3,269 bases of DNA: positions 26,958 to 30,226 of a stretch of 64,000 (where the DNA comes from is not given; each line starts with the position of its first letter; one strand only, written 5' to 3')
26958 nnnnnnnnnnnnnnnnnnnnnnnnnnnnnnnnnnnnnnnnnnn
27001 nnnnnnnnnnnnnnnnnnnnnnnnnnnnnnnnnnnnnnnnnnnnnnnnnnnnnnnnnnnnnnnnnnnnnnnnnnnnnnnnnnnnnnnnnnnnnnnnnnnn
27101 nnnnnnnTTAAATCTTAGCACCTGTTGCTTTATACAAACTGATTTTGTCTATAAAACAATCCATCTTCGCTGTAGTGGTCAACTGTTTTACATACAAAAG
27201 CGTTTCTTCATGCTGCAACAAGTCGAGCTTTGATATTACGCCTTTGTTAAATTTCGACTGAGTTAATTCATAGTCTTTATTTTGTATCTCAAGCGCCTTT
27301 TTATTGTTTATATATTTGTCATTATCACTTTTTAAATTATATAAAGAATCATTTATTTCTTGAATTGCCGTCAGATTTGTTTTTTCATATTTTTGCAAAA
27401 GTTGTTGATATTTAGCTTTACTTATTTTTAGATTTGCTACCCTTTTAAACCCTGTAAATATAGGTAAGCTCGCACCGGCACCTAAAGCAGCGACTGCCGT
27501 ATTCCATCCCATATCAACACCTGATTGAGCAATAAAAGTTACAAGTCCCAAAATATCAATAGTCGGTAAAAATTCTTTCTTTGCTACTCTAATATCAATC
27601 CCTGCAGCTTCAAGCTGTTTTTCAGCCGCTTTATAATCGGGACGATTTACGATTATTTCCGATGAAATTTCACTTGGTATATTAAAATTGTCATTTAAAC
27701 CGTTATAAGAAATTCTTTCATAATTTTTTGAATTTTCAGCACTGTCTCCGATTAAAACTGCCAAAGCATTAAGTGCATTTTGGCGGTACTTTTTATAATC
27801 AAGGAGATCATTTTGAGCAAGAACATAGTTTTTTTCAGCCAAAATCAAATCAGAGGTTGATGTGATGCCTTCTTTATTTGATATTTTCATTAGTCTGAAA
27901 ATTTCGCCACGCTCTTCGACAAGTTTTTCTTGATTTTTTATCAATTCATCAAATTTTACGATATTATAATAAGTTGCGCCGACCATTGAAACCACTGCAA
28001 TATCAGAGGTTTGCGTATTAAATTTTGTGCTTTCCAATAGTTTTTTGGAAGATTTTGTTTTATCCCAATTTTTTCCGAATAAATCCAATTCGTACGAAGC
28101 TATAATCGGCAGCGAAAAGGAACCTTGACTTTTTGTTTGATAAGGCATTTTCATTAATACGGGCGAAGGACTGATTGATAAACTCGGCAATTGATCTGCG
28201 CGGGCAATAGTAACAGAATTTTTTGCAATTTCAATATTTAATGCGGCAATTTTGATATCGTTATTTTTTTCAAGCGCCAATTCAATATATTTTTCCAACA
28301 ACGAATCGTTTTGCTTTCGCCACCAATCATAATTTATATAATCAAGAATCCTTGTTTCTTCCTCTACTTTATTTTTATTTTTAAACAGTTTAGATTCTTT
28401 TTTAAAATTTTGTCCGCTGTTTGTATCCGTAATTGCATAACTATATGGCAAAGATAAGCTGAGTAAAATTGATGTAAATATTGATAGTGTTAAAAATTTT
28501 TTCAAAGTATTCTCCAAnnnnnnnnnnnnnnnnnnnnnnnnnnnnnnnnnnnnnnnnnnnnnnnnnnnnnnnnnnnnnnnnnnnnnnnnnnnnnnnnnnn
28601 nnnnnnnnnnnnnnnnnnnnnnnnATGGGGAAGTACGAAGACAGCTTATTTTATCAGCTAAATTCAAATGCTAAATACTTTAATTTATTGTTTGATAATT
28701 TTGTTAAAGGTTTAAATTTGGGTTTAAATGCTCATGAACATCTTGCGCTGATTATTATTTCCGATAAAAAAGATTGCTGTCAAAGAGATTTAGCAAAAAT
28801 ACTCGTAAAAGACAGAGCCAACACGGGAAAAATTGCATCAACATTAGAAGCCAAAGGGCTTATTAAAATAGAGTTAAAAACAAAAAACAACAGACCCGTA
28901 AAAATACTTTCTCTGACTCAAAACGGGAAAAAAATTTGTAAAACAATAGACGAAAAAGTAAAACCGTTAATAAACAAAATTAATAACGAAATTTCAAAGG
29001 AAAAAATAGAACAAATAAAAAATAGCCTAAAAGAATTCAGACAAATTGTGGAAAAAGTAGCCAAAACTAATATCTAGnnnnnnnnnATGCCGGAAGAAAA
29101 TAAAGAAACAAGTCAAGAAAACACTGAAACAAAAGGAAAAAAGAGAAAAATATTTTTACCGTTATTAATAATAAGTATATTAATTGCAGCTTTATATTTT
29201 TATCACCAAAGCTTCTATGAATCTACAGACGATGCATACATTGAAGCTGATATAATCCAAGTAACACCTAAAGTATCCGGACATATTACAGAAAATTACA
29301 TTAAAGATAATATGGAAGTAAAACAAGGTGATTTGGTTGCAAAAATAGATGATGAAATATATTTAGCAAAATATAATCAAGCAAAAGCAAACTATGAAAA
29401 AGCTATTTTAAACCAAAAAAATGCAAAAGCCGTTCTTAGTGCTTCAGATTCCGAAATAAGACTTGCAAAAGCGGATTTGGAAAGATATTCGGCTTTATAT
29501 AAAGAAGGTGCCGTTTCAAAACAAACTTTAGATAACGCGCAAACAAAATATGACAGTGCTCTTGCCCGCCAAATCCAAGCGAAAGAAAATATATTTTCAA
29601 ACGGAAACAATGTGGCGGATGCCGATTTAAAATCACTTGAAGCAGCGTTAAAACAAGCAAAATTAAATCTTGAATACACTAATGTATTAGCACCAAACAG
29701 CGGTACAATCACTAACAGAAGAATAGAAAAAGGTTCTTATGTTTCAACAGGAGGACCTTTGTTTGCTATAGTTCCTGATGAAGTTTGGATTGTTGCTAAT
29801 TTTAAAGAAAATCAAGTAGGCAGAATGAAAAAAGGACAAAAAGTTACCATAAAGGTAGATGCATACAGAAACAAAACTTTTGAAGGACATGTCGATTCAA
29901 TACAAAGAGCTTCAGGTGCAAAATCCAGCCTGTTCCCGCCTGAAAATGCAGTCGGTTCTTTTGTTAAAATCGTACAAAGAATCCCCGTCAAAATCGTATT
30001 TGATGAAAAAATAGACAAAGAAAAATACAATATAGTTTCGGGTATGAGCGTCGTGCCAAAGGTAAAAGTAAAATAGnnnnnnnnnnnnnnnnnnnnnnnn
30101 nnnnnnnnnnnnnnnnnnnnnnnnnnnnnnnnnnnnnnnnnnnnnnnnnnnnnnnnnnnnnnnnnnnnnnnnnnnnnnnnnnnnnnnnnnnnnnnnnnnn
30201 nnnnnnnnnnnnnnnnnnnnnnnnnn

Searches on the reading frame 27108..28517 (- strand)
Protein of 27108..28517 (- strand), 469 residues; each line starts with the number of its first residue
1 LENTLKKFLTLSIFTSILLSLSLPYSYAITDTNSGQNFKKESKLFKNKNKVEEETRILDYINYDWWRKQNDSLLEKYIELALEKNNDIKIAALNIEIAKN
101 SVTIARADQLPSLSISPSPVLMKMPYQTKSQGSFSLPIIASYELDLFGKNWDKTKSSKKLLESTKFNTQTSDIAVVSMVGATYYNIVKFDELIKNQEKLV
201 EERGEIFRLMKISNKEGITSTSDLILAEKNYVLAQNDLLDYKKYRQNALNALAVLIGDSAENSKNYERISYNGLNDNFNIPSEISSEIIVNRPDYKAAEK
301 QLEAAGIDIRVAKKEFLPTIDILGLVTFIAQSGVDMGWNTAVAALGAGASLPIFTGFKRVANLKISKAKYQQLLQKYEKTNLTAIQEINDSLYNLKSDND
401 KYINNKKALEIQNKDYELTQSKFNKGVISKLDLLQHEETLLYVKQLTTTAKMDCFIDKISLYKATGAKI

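Call 10: search_protein_families(library=pfam, proteins=[window:27108-28517:-])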
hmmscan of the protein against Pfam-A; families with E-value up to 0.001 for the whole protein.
window:27108-28517:- (469 aa): 1 family
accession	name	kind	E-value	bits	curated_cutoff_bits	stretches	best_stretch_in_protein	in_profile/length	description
PF02321.23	OEP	-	3.3e-52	177.5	22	2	287-466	7-187/187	Outer membrane efflux protein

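Call 26: find_homologous_proteins(query=window:27108-28517:-, max_evalue=1e-30)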
Query window:27108-28517:- (469 aa): 1357 proteins with E <= 1e-30 among 8000 candidates; the best 120 are listed.
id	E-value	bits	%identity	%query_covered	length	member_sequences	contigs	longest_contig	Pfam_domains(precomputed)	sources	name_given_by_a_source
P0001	5.5e-291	983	99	99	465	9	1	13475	PF02321.24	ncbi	-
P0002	8.4e-222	755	75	99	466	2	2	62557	PF02321.24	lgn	-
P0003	1.0e-212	725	74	99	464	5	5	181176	PF02321.24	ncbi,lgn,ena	-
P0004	8.0e-183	626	95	67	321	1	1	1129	PF02321.24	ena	-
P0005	2.3e-180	618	63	100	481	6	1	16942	PF02321.24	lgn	-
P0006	4.3e-180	617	64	99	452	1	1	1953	PF02321.24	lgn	-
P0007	1.5e-176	606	63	99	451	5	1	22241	PF02321.24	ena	-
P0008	1.8e-176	605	62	99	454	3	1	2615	PF02321.24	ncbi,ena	-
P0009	6.5e-176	603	67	91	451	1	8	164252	PF02321.24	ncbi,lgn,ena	-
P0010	6.8e-176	603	63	99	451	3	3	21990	PF02321.24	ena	-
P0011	1.7e-175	602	64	99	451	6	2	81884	PF02321.24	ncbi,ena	-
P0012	2.1e-175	602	69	88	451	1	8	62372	PF02321.24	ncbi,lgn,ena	-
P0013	3.8e-175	601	69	88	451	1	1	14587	PF02321.24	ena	-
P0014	1.2e-174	599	68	88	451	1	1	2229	PF02321.24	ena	-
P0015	3.1e-174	598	62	99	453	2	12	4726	PF02321.24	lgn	-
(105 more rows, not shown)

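Call 27: find_encoding_contigs(protein=P0002, flank=4000, max_places=4)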
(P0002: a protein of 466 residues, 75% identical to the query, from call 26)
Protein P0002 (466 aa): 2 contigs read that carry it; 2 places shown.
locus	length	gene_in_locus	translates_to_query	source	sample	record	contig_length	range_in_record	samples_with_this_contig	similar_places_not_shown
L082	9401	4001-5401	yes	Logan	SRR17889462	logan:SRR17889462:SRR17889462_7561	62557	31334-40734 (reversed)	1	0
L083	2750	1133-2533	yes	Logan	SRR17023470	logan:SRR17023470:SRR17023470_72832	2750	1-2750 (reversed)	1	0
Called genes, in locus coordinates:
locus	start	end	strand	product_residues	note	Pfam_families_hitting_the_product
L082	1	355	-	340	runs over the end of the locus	-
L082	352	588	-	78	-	-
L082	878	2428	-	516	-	PF00083:Sugar_tr, PF07690:MFS_1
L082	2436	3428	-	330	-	PF25919:BSH_CusB (faint), PF25917:BSH_RND, PF25881:HH_YBHG (weak), PF25885:HH_EMRA (weak), PF25876:HH_MFP_RND (weak), PF25954:Beta-barrel_RND_2, PF25963:Beta-barrel_AAEA (weak), PF25990:Beta-barrel_YknX (weak)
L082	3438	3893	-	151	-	PF01047:MarR (weak)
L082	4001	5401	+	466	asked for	PF02321:OEP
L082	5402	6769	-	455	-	PF05167:DUF711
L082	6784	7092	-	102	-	PF13740:ACT_6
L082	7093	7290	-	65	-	-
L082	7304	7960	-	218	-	PF01791:DeoC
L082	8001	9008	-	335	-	PF00389:2-Hacid_dh, PF02826:2-Hacid_dh_C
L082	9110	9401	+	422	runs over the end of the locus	PF05221:AdoHcyase, PF00670:AdoHcyase_NAD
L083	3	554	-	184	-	?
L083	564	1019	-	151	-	PF01047:MarR (weak)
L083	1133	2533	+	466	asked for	PF02321:OEP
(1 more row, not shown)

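Call 28: find_encoding_contigs(protein=P0003, flank=4000, max_places=5)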
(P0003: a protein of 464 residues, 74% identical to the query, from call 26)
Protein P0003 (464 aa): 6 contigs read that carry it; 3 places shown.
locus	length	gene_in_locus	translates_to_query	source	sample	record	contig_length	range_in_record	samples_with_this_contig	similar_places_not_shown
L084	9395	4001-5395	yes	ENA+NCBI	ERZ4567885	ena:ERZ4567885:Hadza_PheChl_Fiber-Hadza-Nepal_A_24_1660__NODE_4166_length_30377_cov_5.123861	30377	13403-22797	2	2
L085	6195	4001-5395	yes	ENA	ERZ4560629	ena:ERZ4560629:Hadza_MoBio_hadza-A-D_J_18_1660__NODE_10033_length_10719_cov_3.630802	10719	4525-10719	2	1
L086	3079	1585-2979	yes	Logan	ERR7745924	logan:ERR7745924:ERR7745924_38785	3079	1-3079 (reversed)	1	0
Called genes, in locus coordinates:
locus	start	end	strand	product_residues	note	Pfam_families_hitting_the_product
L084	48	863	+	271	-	-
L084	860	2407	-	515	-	PF00083:Sugar_tr (weak), PF07690:MFS_1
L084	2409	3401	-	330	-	PF25917:BSH_RND, PF25881:HH_YBHG (weak), PF25885:HH_EMRA (weak), PF25876:HH_MFP_RND, PF25954:Beta-barrel_RND_2, PF25963:Beta-barrel_AAEA (weak), PF25990:Beta-barrel_YknX (weak)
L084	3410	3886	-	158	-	PF12802:MarR_2 (weak), PF01047:MarR (weak), PF13601:HTH_34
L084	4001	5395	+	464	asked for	PF02321:OEP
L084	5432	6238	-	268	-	PF07963:N_methyl (faint)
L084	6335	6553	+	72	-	PF13560:HTH_31, PF12844:HTH_19, PF13413:HTH_25 (weak), PF13443:HTH_26, PF01381:HTH_3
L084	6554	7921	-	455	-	PF05167:DUF711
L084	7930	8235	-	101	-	PF13740:ACT_6, PF01842:ACT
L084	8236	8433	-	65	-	-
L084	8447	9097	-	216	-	PF01791:DeoC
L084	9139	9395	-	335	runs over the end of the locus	PF00389:2-Hacid_dh, PF02826:2-Hacid_dh_C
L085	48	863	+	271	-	-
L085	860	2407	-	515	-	PF00083:Sugar_tr (weak), PF07690:MFS_1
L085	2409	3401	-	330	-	PF25917:BSH_RND, PF25881:HH_YBHG (weak), PF25885:HH_EMRA (weak), PF25876:HH_MFP_RND, PF25954:Beta-barrel_RND_2, PF25963:Beta-barrel_AAEA (weak), PF25990:Beta-barrel_YknX (weak)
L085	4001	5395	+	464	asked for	PF02321:OEP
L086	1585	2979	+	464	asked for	PF02321:OEP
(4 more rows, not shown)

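Call 29: find_encoding_contigs(protein=P0001, flank=4000, max_places=6)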
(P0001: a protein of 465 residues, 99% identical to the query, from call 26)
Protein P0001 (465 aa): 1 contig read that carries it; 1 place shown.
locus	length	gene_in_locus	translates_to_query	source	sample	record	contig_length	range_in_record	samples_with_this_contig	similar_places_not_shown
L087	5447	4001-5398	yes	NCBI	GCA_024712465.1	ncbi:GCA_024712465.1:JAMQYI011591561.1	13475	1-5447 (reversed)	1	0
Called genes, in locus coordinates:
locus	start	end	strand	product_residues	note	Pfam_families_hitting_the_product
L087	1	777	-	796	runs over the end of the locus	PF00176:SNF2-rel_dom (faint), PF17191:RecG_wedge, PF01336:tRNA_anti-codon (faint), PF00270:DEAD, PF04851:ResIII, PF00271:Helicase_C, PF19833:RecG_dom3_C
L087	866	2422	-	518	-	PF00083:Sugar_tr, PF07690:MFS_1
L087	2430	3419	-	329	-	PF25917:BSH_RND, PF25997:BSH_YhbJ (faint), PF25885:HH_EMRA (weak), PF25876:HH_MFP_RND, PF25954:Beta-barrel_RND_2, PF25963:Beta-barrel_AAEA, PF25990:Beta-barrel_YknX (weak)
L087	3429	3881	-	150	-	PF12802:MarR_2 (weak), PF01047:MarR (weak)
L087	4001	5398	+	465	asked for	PF02321:OEP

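Call 82: find_encoding_contigs(protein=P0004, flank=2000, max_places=4)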
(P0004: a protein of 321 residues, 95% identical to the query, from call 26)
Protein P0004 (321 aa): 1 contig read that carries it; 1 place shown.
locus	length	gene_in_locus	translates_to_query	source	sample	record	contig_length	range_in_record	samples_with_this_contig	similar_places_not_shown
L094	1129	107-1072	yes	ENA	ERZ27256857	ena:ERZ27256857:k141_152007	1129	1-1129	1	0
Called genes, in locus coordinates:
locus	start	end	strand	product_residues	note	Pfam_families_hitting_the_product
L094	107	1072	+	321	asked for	PF02321:OEP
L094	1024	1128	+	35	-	?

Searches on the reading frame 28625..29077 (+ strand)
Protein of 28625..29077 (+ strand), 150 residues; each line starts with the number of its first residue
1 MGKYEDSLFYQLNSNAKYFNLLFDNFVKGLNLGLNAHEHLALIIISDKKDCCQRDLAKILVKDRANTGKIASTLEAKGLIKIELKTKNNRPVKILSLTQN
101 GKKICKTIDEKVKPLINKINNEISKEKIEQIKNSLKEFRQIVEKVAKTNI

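Call 10: search_protein_families(library=pfam, proteins=[window:28625-29077:+])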
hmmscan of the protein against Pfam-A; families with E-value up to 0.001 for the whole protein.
window:28625-29077:+ (150 aa): 3 families
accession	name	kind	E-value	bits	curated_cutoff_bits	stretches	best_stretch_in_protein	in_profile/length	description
PF01047.28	MarR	-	6.5e-06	26.4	24.6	1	34-90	1-57/59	MarR family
PF12802.13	MarR_2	-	3.3e-05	24.4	27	1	32-82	1-52/61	MarR family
PF13601.12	HTH_34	-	0.00015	22.2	27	1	55-107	19-71/80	Winged helix DNA-binding domain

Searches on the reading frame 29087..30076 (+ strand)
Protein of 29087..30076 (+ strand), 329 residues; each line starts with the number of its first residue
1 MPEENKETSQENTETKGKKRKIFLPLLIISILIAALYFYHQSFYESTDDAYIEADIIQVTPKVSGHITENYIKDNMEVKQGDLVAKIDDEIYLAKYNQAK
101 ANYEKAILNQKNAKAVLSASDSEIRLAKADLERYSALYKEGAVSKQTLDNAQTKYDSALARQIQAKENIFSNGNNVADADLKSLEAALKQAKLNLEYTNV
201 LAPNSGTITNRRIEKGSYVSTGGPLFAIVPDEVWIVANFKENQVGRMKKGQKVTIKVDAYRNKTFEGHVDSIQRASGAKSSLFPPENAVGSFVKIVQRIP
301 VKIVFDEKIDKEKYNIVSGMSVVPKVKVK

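Call 10: search_protein_families(library=pfam, proteins=[window:29087-30076:+])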
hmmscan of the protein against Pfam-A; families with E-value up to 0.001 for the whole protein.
window:29087-30076:+ (329 aa): 6 families
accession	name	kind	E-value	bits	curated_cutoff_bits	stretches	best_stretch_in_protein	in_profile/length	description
PF16576.10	HlyD_D23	-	3.3e-22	79.3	30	1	53-274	16-186/214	Barrel-sandwich domain of CusB or HlyD membrane-fusion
PF13437.12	HlyD_3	-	3e-16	60.5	22.2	1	200-284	2-88/106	HlyD family secretion protein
PF00529.27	CusB_dom_1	-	3.2e-11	43.8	26.5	1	92-326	12-87/89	Cation efflux system protein CusB domain 1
PF13533.13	Biotin_lipoyl_2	-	3.3e-08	33.6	29.8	1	58-88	2-32/32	Biotin-lipoyl like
PF02321.23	OEP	-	7e-05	23.1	22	1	75-169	81-175/187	Outer membrane efflux protein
PF00364.28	Biotin_lipoyl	-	0.00099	19.3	22.1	0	199-228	44-73/73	Biotin-requiring enzyme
